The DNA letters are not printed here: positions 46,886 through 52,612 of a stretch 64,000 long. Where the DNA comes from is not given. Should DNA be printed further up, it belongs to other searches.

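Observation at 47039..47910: Giant surface protein ending in a hydrophobic anchor, a poly-Lys stop-transfer and four LuxR/sigma-region-4-like HTH repeats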

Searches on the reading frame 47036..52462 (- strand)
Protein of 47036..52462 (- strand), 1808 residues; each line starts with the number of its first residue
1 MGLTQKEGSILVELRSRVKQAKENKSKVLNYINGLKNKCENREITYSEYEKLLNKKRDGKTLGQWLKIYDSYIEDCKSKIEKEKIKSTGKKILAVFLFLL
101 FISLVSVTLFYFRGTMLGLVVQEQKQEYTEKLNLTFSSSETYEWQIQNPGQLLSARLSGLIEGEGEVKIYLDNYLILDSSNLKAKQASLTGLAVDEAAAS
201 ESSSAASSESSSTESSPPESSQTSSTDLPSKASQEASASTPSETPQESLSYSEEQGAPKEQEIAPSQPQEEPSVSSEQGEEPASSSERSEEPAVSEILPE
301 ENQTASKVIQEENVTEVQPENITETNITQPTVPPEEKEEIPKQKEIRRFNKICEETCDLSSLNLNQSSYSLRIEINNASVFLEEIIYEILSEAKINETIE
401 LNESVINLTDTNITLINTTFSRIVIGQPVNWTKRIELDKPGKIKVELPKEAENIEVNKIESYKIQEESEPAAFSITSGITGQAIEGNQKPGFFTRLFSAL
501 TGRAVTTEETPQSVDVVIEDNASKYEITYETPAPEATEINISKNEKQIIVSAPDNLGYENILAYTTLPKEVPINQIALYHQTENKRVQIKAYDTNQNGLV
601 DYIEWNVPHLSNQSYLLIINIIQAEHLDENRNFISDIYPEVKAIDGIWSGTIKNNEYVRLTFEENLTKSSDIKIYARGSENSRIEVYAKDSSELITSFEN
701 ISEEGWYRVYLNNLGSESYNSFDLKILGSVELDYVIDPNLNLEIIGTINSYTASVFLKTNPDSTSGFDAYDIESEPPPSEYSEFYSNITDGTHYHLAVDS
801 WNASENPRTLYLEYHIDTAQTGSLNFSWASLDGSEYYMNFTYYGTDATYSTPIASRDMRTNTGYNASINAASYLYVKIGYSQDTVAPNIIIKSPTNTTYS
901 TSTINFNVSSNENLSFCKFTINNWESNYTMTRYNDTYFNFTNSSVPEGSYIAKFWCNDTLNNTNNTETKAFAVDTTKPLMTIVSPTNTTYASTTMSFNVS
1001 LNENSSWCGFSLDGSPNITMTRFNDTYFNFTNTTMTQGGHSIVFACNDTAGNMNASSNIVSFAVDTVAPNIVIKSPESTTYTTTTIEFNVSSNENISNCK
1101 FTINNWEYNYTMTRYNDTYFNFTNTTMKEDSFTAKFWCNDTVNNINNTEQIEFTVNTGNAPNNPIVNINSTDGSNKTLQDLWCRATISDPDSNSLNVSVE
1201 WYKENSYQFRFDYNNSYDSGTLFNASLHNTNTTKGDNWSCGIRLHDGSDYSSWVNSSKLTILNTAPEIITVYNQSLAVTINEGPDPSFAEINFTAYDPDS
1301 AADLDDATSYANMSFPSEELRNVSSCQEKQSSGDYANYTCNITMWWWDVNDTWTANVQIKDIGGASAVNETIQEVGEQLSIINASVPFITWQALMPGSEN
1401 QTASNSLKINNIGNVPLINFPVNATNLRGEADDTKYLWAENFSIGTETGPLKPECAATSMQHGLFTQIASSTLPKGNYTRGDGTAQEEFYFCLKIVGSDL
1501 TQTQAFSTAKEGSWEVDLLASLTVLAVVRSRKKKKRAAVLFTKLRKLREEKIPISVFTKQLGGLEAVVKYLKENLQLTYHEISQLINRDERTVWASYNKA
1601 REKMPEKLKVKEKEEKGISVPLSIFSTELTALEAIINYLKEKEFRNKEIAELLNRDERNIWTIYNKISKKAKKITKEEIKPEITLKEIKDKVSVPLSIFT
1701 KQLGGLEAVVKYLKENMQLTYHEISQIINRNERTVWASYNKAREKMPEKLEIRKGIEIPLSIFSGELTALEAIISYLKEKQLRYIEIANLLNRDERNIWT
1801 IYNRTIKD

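Call 7: search_protein_families(library=pfam, proteins=[window:47039-52462:-], max_evalue=1)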
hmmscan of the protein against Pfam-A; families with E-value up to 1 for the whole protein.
window:47039-52462:- (1808 aa): 13 families
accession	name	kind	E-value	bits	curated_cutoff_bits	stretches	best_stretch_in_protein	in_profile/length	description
PF08281.18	Sigma70_r4_2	-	3.2e-09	36.7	25.7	2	1718-1746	26-54/54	Sigma-70, region 4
PF13384.12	HTH_23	-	3.2e-05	24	24.6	0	1710-1736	11-35/50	Homeodomain-like domain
PF19077.6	Big_13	-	3.5e-05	24.7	27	2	1011-1066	46-102/102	Bacterial Ig-like domain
PF13750.12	Big_3_3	-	0.004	17.3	27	1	937-987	4-55/157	Bacterial Ig-like domain (group 3)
PF11598.13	COMP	-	0.0054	17.5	23.9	0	1699-1725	6-32/45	Cartilage oligomeric matrix protein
PF20432.4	Xre-like-HTH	-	0.0065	17.2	25.8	0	1571-1596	18-42/63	Antitoxin Xre-like helix-turn-helix domain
PF08279.18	HTH_11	-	0.0083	16.4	25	0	1707-1736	3-33/55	HTH domain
PF00630.25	Filamin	-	0.011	17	26.9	0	469-548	21-87/93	Filamin/ABP280 repeat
PF16567.10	CagD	-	0.012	15.8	25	1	1592-1676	20-103/205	Pathogenicity island component CagD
PF16805.11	Trans_coact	-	0.016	15.5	25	0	25-55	19-47/73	Phage late-transcription coactivator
PF13412.12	HTH_24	-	0.016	15.2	21.9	0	1709-1742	8-41/48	Winged helix-turn-helix DNA-binding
PF05188.22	MutS_II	-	0.035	14.9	25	0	1591-1642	77-124/133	MutS domain II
PF13610.12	DDE_Tnp_IS240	-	0.075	13.6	27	1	1524-1612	31-118/139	DDE domain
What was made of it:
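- HTH: Sigma70_r4_2 scores 48 bits against a cutoff of 25.7 (call 7).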

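Call 8: search_protein_families(library=ncbifam, proteins=[window:47039-52462:-], max_evalue=1)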
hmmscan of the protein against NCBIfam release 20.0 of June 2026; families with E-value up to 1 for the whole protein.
window:47039-52462:- (1808 aa): 7 families
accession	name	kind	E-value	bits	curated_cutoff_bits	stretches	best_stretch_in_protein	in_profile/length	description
TIGR02957.1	SigX4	subfamily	2.7e-07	30.1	323.25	2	1686-1749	92-155/281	RNA polymerase sigma-70 factor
NF007214.0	PRK09636.1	subfamily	8.7e-05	21.8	271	2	1686-1749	99-162/293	RNA polymerase sigma factor SigJ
NF058625.1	sigma_PG0214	equivalog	0.0011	18.7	130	2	1686-1752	98-163/170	GFO_1088 family ECF-type sigma factor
NF009174.0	PRK12522.1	equivalog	0.0013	18.8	217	1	1574-1611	133-170/175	RNA polymerase sigma factor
NF005385.0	PRK06930.1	subfamily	0.002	17.8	136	1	1689-1751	105-163/170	positive control sigma-like factor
TIGR02937.1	sigma70-ECF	superfamily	0.0045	16.6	42.9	1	1648-1750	63-165/165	sigma-70 family RNA polymerase sigma factor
NF007213.0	PRK09635.1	equivalog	0.019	14.1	317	0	1688-1748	104-164/290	RNA polymerase sigma factor SigI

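Call 49: list_cluster_members(proteins=[window:47039-52462:-, P0121, P0001, P0056, P0133])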
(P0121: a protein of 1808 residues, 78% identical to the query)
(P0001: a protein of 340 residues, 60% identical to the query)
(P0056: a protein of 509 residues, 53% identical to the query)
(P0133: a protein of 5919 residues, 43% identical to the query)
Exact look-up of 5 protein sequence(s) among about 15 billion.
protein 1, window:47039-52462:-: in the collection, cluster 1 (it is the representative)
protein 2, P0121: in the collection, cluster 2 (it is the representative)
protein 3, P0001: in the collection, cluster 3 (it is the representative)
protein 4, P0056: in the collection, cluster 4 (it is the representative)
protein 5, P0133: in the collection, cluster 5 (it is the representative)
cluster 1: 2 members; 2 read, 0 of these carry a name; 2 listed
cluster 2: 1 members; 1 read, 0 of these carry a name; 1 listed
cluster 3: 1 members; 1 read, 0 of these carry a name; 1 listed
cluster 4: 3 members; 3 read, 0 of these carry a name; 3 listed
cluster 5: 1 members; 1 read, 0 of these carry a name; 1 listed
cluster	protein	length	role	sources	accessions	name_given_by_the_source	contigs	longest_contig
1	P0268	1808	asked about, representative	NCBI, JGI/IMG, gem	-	-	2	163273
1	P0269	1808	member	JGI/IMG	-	-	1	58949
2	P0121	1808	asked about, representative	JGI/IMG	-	-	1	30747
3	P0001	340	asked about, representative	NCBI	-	-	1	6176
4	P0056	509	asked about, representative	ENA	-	-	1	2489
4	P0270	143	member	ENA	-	-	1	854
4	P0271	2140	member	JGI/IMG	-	-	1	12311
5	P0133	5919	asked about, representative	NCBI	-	-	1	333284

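Call 50: find_encoding_contigs(protein=window:47036-52462:-, flank=1000, max_places=4)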
Protein window:47036-52462:- (1808 aa): 1 contig read that carries it; 1 place shown.
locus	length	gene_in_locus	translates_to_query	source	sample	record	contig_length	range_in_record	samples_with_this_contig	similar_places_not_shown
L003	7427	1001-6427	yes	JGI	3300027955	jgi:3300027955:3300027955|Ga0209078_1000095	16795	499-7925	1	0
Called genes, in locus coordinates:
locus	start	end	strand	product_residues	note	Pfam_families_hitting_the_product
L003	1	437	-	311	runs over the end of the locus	?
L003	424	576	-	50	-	-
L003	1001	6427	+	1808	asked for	PF08281:Sigma70_r4_2 (faint)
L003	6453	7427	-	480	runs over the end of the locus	-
